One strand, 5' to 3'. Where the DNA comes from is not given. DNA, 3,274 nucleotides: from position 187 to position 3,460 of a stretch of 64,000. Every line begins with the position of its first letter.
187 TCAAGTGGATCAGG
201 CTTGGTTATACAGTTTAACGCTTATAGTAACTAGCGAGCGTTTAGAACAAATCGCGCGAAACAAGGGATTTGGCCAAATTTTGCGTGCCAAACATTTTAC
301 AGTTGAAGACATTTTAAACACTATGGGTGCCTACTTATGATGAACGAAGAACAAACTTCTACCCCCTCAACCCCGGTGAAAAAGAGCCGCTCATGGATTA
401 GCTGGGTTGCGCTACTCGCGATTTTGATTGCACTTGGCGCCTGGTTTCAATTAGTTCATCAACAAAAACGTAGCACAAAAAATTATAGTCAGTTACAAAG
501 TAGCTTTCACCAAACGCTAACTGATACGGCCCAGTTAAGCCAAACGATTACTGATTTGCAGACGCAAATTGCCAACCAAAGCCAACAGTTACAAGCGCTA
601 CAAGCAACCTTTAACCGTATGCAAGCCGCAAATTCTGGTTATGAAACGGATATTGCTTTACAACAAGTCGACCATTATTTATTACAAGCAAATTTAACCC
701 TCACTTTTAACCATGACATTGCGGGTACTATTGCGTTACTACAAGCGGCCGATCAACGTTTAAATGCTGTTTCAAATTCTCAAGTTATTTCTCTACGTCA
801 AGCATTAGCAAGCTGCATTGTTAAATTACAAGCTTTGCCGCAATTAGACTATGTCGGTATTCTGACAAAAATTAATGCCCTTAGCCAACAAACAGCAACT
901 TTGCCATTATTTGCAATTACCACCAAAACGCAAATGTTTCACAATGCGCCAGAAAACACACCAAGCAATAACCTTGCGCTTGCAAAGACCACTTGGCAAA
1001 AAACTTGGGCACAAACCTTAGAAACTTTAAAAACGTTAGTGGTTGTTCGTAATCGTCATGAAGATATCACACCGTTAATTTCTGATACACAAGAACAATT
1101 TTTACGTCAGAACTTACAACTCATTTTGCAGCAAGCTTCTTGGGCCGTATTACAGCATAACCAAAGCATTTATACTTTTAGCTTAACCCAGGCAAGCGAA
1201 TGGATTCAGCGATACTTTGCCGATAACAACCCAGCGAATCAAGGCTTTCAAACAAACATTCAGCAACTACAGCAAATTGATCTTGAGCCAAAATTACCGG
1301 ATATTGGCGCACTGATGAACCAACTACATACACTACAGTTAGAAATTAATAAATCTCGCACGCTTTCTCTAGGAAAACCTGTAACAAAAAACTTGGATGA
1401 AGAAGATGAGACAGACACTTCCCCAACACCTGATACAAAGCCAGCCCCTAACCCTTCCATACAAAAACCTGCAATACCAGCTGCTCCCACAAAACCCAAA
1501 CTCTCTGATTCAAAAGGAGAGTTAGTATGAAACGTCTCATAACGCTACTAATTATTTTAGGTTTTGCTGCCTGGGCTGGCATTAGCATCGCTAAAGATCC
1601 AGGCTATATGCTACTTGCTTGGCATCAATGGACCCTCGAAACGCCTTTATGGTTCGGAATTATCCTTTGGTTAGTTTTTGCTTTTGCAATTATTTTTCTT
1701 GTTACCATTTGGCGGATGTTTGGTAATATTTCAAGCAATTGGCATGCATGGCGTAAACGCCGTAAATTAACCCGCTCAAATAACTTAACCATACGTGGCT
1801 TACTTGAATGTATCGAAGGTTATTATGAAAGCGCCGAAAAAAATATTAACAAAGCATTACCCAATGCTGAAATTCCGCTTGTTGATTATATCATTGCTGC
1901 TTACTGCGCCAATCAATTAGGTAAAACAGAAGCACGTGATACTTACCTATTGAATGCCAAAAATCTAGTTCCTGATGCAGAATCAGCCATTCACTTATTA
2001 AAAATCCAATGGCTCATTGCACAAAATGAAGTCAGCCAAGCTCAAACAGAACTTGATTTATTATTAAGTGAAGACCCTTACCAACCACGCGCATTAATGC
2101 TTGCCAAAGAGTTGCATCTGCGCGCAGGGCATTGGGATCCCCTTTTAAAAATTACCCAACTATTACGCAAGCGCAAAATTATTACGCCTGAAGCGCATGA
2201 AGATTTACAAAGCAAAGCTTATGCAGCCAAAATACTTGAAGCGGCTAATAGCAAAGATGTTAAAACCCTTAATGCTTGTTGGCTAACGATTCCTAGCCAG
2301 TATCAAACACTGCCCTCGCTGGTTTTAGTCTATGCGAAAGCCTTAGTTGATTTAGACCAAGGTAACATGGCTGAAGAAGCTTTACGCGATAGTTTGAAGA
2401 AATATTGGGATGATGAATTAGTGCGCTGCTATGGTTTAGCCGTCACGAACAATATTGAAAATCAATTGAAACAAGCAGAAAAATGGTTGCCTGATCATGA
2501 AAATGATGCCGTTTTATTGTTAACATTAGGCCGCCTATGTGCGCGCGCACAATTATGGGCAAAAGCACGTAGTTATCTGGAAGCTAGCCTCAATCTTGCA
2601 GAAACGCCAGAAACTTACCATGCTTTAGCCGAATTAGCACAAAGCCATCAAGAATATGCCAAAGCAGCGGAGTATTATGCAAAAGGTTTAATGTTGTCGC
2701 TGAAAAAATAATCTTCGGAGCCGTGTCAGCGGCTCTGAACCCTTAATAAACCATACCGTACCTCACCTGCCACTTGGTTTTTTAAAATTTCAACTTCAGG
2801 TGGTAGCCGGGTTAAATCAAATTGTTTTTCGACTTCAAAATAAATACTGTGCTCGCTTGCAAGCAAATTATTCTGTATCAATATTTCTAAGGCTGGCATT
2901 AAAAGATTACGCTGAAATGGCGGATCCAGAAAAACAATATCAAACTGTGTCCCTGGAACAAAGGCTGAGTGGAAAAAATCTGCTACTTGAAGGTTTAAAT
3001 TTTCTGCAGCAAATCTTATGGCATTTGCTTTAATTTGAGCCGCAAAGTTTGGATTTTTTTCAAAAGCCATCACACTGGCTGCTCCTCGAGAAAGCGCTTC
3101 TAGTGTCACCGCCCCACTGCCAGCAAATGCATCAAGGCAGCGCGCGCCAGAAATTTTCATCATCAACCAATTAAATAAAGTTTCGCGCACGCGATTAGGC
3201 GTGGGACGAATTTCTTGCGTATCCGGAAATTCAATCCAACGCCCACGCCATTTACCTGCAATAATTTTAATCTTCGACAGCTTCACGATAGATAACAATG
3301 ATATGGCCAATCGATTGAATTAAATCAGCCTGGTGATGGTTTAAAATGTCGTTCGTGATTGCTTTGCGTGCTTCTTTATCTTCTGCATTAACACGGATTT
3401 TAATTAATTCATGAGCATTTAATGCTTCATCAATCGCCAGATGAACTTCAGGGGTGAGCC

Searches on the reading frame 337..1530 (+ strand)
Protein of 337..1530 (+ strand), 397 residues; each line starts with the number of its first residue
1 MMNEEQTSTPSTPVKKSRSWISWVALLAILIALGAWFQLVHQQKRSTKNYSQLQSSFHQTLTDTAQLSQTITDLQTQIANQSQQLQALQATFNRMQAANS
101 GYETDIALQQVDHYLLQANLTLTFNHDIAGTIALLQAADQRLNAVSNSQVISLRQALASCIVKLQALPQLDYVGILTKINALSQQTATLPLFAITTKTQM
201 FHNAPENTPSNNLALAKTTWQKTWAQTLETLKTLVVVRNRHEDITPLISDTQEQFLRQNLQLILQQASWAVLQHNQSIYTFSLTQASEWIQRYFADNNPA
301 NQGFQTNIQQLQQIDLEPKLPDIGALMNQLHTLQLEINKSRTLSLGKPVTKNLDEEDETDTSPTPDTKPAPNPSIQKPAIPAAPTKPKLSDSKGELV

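Call 35: search_protein_families(library=pfam, proteins=[window:337-1530:+])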
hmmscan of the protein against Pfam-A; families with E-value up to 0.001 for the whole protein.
window:337-1530:+ (397 aa): 1 family
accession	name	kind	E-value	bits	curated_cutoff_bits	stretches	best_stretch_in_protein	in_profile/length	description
PF04375.19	HemX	-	1.4e-43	149.7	25.9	1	105-334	4-229/236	HemX, putative uroporphyrinogen-III C-methyltransferase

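Call 69: find_encoding_contigs(protein=window:337-1530:+, flank=10000, max_places=3)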
Protein window:337-1530:+ (397 aa): 4 contigs read that carry it; 1 place shown.
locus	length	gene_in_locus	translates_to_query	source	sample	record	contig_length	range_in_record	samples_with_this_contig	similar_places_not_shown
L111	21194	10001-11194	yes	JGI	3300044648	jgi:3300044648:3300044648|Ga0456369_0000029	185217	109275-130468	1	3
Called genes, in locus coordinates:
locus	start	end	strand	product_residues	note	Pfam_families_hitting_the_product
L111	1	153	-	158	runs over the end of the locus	PF02600:DsbB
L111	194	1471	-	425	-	PF04413:Glycos_transf_N, PF00534:Glycos_transf_1 (weak)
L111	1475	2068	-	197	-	-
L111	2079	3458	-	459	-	PF02878:PGM_PMM_I, PF02879:PGM_PMM_II, PF02880:PGM_PMM_III, PF00408:PGM_PMM_IV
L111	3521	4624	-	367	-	-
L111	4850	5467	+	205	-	PF02463:SMC_N (faint), PF00005:ABC_tran, PF13304:AAA_21 (weak)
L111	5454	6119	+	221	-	PF03379:CcmB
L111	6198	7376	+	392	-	PF00108:Thiolase_N, PF02803:Thiolase_C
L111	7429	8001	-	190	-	PF01694:Rhomboid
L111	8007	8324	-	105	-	PF06127:Mpo1-like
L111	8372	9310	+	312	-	PF01379:Porphobil_deam, PF03900:Porphobil_deamC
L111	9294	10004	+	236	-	PF02602:HEM4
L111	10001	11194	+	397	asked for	PF04375:HemX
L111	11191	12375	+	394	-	PF07219:HemY_N, PF13424:TPR_12 (faint), PF13428:TPR_14 (faint)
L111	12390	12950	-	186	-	PF03602:Cons_hypoth95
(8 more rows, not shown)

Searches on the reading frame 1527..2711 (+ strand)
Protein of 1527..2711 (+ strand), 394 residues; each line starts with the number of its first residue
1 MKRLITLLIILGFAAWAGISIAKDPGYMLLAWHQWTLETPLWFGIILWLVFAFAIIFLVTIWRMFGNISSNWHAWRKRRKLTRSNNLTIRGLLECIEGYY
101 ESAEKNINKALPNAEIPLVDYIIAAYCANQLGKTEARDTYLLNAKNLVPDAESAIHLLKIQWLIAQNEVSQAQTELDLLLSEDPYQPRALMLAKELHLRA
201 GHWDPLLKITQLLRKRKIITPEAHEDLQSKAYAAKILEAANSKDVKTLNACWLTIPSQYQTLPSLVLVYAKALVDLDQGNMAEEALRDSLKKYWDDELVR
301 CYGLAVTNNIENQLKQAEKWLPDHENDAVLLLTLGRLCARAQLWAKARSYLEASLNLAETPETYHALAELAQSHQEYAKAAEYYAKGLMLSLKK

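Call 35: search_protein_families(library=pfam, proteins=[window:1527-2711:+])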
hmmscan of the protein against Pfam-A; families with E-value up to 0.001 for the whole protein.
window:1527-2711:+ (394 aa): 5 families
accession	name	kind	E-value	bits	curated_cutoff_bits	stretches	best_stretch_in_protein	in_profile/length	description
PF07219.19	HemY_N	-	9.4e-24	84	31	1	26-132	1-107/107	HemY protein N-terminus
PF13428.12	TPR_14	-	1.1e-06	29.1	23.5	0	264-302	2-39/44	Tetratricopeptide repeat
PF13424.12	TPR_12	-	6.2e-06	26.8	30.1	1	311-359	27-76/77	Tetratricopeptide repeat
PF14559.12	TPR_19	-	0.00033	21.4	25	0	154-193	26-65/68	Tetratricopeptide repeat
PF07719.23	TPR_2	-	0.00048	20.5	27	0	361-390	1-30/34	Tetratricopeptide repeat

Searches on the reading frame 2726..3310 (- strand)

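Call 35: search_protein_families(library=pfam, proteins=[window:2726-3310:-])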
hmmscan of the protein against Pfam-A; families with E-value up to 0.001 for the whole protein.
window:2726-3310:- (194 aa): 5 families
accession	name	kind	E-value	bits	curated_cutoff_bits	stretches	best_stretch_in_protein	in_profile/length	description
PF03602.21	Cons_hypoth95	-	8.5e-49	166.1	24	1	14-187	1-179/182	Conserved hypothetical protein 95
PF13649.12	Methyltransf_25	-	0.00014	22.9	27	1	59-128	2-70/97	Methyltransferase domain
PF13847.12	Methyltransf_31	-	0.00018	21.7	27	1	54-136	3-85/145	Methyltransferase domain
PF02086.21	MethyltransfD12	-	0.00033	20.9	22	0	83-134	136-187/253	D12 class N6 adenine-specific DNA methyltransferase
PF01189.24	Methyltr_RsmB-F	-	0.00046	20.3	27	1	57-131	11-88/199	16S rRNA methyltransferase RsmB/F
